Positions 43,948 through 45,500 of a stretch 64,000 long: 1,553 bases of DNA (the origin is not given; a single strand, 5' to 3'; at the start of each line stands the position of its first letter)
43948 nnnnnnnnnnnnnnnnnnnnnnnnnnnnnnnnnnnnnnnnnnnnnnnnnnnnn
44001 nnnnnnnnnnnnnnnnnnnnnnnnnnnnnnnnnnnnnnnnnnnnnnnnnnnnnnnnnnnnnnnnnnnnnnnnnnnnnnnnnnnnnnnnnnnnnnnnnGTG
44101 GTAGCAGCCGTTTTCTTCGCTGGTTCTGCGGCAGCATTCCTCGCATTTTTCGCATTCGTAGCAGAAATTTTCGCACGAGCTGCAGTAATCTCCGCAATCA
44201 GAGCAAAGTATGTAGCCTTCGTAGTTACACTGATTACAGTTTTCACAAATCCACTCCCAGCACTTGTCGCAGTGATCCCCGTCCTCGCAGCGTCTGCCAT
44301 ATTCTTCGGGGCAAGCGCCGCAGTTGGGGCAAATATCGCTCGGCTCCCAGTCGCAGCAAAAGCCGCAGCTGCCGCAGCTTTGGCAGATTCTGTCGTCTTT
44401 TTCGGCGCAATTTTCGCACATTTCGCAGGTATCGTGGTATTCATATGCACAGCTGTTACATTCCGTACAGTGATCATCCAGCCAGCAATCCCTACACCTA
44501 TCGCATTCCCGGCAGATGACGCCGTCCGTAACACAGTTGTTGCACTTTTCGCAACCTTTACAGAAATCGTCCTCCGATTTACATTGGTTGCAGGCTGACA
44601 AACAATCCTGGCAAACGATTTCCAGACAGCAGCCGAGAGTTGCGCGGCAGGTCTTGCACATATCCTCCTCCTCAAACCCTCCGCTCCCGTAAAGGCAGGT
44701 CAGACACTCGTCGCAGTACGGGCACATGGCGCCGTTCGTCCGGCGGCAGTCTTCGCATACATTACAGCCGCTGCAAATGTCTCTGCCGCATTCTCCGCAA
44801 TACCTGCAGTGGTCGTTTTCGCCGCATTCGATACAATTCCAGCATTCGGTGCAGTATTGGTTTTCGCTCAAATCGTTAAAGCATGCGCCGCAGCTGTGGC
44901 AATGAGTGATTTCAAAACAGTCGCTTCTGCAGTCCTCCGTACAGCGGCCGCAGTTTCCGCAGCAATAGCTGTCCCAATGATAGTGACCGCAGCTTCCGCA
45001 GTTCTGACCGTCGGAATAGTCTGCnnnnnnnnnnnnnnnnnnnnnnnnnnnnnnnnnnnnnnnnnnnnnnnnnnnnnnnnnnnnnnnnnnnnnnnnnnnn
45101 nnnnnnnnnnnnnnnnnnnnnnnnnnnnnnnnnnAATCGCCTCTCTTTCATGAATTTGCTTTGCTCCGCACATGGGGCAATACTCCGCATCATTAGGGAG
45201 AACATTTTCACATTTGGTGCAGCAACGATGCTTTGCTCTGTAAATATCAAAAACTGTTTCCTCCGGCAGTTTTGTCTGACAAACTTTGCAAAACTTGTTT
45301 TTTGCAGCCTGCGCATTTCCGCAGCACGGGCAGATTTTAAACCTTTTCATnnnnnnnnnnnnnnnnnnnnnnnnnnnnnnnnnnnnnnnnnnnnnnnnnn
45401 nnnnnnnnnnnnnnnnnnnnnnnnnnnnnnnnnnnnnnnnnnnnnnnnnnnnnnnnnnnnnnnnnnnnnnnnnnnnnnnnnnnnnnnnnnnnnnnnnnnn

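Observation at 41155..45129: Giant secreted protein made of ~80 CxxC-type motifs in tandem arrays, in an anaerobe cell-envelope operon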

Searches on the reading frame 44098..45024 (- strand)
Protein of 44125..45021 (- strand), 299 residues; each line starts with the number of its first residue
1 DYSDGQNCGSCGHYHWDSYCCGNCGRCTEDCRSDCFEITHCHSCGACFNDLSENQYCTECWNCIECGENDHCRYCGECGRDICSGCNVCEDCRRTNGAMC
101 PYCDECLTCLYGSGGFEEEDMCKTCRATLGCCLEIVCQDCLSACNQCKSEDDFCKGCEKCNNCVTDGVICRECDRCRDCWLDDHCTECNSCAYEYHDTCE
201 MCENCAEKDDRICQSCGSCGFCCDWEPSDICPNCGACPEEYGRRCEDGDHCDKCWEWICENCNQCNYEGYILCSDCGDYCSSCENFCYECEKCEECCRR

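Call 64: predict_structure(alignment_id=A4)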
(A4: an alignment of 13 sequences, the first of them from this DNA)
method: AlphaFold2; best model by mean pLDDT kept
length: 309 residues; sequences in the alignment: 13
mean_pLDDT: 70.3   pTM: 0.39
mean pLDDT of the five models: 70.3, 60.1, 59.4, 58.1, 57.2
residues with pLDDT >= 90: 0; 70-90: 172; 50-70: 104; < 50: 33
segments of 3 or more residues with pLDDT < 50: 139-151, 166-168, 273-285
pLDDT, mean of each block of 10 residues (from residue 1): 62 73 81 81 88 85 83 85 85 79 79 64 66 57 43 53 52 58 63 66 80 85 88 86 75 70 63 46 51 67 68
secondary structure, 60 per line:
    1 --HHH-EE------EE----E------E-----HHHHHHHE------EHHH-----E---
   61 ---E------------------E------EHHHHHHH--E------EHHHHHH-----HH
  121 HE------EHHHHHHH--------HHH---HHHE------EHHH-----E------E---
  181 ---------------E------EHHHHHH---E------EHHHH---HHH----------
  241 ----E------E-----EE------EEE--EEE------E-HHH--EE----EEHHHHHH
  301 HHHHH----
elements in order: H34-40 H91-97 H108-113 H130-136 H204-209 H221-224 E266-268 E271-273 H295-305

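Call 66: fold_search(model_id=the predicted structure, library=pdb)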
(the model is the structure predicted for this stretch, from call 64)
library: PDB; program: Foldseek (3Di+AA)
matches with E <= 10: 137; with E <= 0.001: 0
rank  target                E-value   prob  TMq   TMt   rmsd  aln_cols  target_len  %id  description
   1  8ssq_D                3.3e-01  0.03  0.10  0.12  17.9       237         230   12  ZnFs 3-11 of CCCTC-binding factor (CTCF) Complexed with 35mer DNA 35-4 (released 2023-08-02)
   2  7w1m_H                3.3e-01  0.03  0.10  0.10  15.2       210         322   13  Cryo-EM structure of human cohesin-CTCF-DNA complex (released 2023-05-31)
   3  8ssu_A                3.5e-01  0.02  0.07  0.08  19.7       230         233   14  ZnFs 3-11 of CCCTC-binding factor (CTCF) Complexed with 19mer DNA (released 2023-08-02)
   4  5und_B                9.2e-01  0.02  0.08  0.12  15.2       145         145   14  Crystal Structure of CTCF(ZnF 4-10) With 28-mer DNA (released 2017-05-24)
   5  3lrq_C                1.4e+00  0.03  0.06  0.17  11.2        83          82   17  Crystal structure of the U-box domain of human ubiquitin-protein ligase (E3), NORTHEAST STRUCTURAL GENOMICS CONSORTIUM (released 2010-03-23)
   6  9e6s_A                1.4e+00  0.04  0.08  0.21   9.7        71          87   25  BCL11A ZF4-6 with K784T Mutation in Complex with a DNA Sequence Observed in the Human Globin Locus Containing Motif TG (released 2025-04-09)
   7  5u2j_A                1.4e+00  0.04  0.10  0.19  12.0       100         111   21  MORF double PHD finger (DPF) in complex with histone H3K14bu (released 2017-04-12)
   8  7d2t_B                1.6e+00  0.06  0.11  0.20   9.2       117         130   17  Crystal structure of Rsu1/PINCH1_LIM45C complex (released 2021-02-24)
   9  8bbg_A                1.6e+00  0.06  0.12  0.04   7.9        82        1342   21  Structure of the IFT-A complex; anterograde IFT-A train model (released 2022-12-21)
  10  8sst_D                1.6e+00  0.01  0.08  0.10  16.9       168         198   15  ZnFs 1-7 of CCCTC-binding factor (CTCF) K365T Mutant Complexed with 23mer (released 2023-08-02)
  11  7d2t_D                1.8e+00  0.06  0.12  0.21   9.1       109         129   20  Crystal structure of Rsu1/PINCH1_LIM45C complex (released 2021-02-24)
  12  5und_A                1.8e+00  0.01  0.08  0.11  14.4       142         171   17  Crystal Structure of CTCF(ZnF 4-10) With 28-mer DNA (released 2017-05-24)
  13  4xxb_B                1.9e+00  0.21  0.07  0.41   7.5        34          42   20  Crystal structure of human MDM2-RPL11 (released 2015-08-12)
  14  7eyi_G                1.9e+00  0.02  0.08  0.17  14.6       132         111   14  Crystal structure of ZBTB7A in complex with gamma-globin -200 sequence element with C-194A mutation (released 2021-09-01)
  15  3lrq_A                2.0e+00  0.08  0.10  0.28   6.4        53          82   32  Crystal structure of the U-box domain of human ubiquitin-protein ligase (E3), NORTHEAST STRUCTURAL GENOMICS CONSORTIUM (released 2010-03-23)
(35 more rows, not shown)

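Call 94: search_protein_families(library=pfam, proteins=[window:44125-45021:-], max_evalue=10)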
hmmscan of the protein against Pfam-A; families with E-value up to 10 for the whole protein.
window:44125-45021:- (299 aa): 0 families

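Call 101: search_solved_structures(query=A4, max_evalue=10)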
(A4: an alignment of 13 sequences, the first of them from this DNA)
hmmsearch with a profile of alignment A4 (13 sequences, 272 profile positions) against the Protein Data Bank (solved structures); distinct sequences matched with E-value up to 10: 32.
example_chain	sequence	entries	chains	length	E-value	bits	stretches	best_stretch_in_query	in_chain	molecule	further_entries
5v3m_C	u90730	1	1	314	0.027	17.1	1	8-242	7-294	Zinc finger protein 568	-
7qb0_A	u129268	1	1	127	0.029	17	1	174-261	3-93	Isoform Alpha of Paxillin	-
6bmm_A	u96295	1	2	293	0.031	16.9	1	71-112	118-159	human DHHC20 palmitoyltransferase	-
6bmn_A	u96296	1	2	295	0.031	16.9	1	71-112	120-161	human DHHC20 palmitoyltransferase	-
6bml_A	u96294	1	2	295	0.032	16.8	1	71-112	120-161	human DHHC20 palmitoyltransferase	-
5v3g_D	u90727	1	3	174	0.034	16.8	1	20-161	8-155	PR domain zinc finger protein 9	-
5wjq_D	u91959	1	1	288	0.043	16.4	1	8-254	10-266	Zinc finger protein 568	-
9i8y_A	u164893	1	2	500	0.048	16.3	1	60-218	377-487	CRISPR-associated endodeoxyribonuclease Cas12f1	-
5v3j_E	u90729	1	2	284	0.08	15.5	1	8-255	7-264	Zinc finger protein 568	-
2i13_A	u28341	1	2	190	0.091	15.3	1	7-136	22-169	Aart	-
9fhl_C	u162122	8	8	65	0.097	15.3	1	197-240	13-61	Small zinc finger protein HVO-2753-like zinc-binding pocket domain-containing protein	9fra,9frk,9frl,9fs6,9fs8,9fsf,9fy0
6ml2_A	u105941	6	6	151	0.11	15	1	139-240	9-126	Zinc finger and BTB domain-containing protein 24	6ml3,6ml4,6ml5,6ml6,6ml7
6e94_A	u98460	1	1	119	0.12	14.9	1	118-152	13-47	Zinc finger and BTB domain-containing protein 38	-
6e93_A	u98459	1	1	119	0.12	14.9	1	46-232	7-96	Zinc finger and BTB domain-containing protein 38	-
5egb_A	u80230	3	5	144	0.13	14.9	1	20-134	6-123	Histone-lysine N-methyltransferase PRDM9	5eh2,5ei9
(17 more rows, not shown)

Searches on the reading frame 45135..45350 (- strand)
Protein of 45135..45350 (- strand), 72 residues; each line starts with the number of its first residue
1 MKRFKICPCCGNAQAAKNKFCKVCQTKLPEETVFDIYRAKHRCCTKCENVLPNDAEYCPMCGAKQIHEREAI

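Call 70: search_protein_families(library=pfam, proteins=[window:45135-45350:-], max_evalue=5)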
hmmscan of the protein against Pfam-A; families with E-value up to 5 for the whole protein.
seq(72 aa): 13 families
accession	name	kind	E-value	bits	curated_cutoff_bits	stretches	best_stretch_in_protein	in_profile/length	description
PF12773.13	DZR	-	9.4e-09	35.7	27.3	1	7-62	1-45/45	Double zinc ribbon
PF13240.11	Zn_Ribbon_1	-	8.7e-06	25.8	25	3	44-64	2-22/23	zinc-ribbon domain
PF18912.6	DZR_2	-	1.5e-05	25.1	27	2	7-29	10-33/56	Double zinc ribbon domain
PF17032.10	Zn_ribbon_15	-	0.0013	19.9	28.9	1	7-62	26-73/73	zinc-ribbon family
PF20020.4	DUF6431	-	0.018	15.3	26.6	1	7-53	1-47/82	Domain of unknown function (DUF6431)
PF22910.1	EDR4-like_1st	-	0.032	14.4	27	2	44-63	7-27/34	Enhanced disease resistance 4-like, N-terminal domain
PF13248.11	Zn_ribbon_3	-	0.048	13.6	27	2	5-28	3-26/26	zinc-ribbon domain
PF03854.20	zf-P11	-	0.08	13.1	25.6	1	40-61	20-41/50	P-11 zinc finger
PF10571.15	UPF0547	-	0.11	13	29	1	44-62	3-21/26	Uncharacterised protein family UPF0547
PF18551.6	TackOD1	-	0.31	11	32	1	40-71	73-104/188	Thaumarchaeal output domain 1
PF14354.12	Lar_restr_allev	-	0.66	10.7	28.6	1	57-70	5-18/58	Restriction alleviation protein Lar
PF12677.13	DUF3797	-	2.6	8.4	25.1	1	57-71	15-29/48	Domain of unknown function (DUF3797)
PF01529.25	DHHC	-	2.9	8.4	28.7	1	40-62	4-26/133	DHHC palmitoyltransferase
